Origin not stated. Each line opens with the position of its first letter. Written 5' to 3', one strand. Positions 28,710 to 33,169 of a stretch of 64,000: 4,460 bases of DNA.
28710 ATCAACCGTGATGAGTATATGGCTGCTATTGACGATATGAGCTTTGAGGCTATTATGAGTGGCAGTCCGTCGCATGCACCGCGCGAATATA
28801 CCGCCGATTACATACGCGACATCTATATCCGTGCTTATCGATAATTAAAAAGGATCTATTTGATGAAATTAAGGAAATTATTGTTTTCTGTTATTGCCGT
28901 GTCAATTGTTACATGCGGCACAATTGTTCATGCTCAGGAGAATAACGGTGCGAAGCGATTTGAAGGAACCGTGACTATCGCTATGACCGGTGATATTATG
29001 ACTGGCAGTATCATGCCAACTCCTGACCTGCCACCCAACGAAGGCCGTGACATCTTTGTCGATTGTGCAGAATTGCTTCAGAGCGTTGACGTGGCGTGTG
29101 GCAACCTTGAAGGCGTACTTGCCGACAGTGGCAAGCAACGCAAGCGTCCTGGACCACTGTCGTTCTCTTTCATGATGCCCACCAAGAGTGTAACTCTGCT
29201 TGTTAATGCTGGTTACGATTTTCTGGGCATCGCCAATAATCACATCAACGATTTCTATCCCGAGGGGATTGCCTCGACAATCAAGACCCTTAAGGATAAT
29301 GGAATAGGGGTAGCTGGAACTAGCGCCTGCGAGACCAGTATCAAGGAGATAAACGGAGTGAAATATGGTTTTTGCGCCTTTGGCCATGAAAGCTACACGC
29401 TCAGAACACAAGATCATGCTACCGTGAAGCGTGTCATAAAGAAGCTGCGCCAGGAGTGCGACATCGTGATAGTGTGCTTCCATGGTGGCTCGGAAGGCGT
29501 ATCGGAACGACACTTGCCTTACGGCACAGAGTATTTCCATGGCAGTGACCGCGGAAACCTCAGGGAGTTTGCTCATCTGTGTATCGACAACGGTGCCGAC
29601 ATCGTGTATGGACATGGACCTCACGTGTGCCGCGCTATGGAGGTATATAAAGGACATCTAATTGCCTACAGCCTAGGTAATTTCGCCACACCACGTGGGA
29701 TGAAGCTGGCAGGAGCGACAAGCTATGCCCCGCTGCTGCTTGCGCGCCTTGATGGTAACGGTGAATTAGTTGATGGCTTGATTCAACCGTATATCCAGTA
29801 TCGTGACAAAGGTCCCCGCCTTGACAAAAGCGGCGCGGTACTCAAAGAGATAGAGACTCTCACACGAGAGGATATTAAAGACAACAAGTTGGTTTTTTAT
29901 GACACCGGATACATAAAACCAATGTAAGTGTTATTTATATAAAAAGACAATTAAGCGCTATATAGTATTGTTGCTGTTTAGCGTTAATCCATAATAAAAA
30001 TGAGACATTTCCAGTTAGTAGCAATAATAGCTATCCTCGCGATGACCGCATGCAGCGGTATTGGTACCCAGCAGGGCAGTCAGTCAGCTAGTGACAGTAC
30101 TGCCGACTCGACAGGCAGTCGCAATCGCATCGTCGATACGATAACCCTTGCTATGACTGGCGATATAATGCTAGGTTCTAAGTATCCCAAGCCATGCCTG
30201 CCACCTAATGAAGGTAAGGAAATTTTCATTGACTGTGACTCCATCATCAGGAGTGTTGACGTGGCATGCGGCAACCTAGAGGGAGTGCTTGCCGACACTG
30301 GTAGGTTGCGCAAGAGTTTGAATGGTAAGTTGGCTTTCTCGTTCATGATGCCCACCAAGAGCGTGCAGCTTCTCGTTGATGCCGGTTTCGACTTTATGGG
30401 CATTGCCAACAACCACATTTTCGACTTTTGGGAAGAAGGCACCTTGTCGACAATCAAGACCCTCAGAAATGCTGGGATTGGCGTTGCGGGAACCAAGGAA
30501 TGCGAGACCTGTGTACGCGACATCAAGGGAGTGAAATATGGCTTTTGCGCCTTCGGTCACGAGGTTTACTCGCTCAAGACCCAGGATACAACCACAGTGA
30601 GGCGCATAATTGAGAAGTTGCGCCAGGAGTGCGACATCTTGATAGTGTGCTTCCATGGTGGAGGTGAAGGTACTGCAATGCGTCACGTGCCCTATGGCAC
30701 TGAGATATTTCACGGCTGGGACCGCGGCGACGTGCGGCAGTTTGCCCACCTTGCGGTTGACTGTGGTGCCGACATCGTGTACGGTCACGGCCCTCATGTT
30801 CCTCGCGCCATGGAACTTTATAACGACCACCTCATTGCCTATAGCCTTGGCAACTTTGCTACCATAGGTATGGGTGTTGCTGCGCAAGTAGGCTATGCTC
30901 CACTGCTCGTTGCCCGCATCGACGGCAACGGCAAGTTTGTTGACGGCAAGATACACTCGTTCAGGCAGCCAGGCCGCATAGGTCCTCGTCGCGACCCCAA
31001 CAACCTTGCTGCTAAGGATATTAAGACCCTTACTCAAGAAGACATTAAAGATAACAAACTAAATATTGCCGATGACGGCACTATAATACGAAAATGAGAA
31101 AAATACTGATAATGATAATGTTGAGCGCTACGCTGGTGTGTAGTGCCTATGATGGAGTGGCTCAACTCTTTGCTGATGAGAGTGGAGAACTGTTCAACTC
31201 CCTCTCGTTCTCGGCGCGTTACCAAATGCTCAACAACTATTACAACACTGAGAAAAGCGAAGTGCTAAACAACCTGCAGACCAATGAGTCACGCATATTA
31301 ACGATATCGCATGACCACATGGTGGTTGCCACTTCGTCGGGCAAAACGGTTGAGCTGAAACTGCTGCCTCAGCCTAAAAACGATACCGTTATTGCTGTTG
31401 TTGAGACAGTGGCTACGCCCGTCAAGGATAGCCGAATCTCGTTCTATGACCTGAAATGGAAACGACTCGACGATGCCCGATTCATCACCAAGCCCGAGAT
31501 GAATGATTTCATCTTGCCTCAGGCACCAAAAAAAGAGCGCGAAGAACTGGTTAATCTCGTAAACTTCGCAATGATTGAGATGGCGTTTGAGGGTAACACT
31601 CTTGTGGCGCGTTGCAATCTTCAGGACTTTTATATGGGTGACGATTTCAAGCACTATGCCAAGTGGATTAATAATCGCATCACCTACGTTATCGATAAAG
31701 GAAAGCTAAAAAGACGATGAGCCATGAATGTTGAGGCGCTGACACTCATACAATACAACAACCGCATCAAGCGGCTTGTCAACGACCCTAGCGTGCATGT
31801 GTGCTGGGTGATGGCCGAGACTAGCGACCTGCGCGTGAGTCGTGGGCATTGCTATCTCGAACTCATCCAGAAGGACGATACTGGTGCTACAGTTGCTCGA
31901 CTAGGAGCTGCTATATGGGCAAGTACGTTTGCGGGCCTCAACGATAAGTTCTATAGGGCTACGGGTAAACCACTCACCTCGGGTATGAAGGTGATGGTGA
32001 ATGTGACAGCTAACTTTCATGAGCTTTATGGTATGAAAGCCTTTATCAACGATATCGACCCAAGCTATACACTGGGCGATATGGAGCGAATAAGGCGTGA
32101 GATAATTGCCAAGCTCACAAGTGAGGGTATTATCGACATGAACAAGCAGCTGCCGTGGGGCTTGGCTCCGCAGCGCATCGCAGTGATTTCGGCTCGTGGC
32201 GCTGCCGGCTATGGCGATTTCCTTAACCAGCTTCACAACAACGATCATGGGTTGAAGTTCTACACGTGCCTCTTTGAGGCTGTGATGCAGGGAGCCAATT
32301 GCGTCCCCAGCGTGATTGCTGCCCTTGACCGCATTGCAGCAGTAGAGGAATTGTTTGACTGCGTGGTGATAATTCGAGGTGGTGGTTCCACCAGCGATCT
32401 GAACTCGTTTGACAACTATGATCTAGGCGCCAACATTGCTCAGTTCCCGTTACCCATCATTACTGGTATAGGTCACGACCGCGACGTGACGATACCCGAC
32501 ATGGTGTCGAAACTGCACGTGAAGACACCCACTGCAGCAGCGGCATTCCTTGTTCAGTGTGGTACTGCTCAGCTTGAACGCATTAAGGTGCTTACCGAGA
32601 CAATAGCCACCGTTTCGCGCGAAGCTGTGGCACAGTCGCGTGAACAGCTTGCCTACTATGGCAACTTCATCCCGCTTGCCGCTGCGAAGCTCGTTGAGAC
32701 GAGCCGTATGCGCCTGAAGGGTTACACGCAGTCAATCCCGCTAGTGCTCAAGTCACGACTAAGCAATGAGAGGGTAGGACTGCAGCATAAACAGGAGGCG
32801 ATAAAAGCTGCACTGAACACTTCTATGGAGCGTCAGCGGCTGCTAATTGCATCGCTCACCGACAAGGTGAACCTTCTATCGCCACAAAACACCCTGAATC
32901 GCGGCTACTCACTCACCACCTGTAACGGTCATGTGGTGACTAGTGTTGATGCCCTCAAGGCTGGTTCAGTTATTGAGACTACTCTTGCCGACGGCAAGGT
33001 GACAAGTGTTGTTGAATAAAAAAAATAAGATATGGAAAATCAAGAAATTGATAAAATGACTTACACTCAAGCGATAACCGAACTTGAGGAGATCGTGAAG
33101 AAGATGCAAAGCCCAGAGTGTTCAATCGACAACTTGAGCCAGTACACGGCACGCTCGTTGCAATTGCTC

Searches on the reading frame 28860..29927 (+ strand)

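Call 25: search_protein_families(library=pfam, proteins=[window:28860-29927:+], max_evalue=0.01)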
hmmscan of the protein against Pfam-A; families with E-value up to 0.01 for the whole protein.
window:28860-29927:+ (355 aa): 1 family
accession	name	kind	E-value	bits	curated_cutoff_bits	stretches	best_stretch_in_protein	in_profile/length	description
PF09587.15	PGA_cap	-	1.8e-48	165.7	27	1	39-277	1-253/255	Bacterial capsule synthesis protein PGA_cap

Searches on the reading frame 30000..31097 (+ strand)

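Call 25: search_protein_families(library=pfam, proteins=[window:30000-31097:+], max_evalue=0.01)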
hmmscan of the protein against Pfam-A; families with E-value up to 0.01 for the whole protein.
window:30000-31097:+ (365 aa): 1 family
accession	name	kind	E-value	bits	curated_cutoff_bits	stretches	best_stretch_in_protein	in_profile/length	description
PF09587.15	PGA_cap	-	2.9e-45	155.2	27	1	49-287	1-252/255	Bacterial capsule synthesis protein PGA_cap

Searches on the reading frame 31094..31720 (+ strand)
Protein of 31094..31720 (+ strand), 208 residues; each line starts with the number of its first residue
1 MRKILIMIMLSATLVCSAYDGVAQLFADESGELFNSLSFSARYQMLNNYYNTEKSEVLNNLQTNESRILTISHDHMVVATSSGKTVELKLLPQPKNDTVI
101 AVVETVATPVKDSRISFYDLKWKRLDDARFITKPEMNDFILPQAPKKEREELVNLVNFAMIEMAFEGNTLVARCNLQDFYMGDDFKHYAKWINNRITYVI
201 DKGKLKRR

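Call 25: search_protein_families(library=pfam, proteins=[window:31094-31720:+], max_evalue=0.01)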
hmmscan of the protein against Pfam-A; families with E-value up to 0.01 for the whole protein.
window:31094-31720:+ (208 aa): 1 family
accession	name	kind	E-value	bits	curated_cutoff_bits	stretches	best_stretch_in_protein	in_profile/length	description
PF11644.13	DUF3256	-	2.4e-32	112.5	25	1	23-202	10-192/195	Protein of unknown function (DUF3256)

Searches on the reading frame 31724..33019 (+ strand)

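Call 25: search_protein_families(library=pfam, proteins=[window:31724-33019:+], max_evalue=0.01)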
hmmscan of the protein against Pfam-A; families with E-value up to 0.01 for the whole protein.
window:31724-33019:+ (431 aa): 2 families
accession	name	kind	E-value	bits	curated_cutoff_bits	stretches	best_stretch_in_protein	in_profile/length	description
PF02601.20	Exonuc_VII_L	-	6.1e-69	233.3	35.9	1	137-428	2-314/315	Exonuclease VII, large subunit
PF13742.12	tRNA_anti_2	-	1.4e-13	51.3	27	1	7-111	2-94/95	OB-fold nucleic acid binding domain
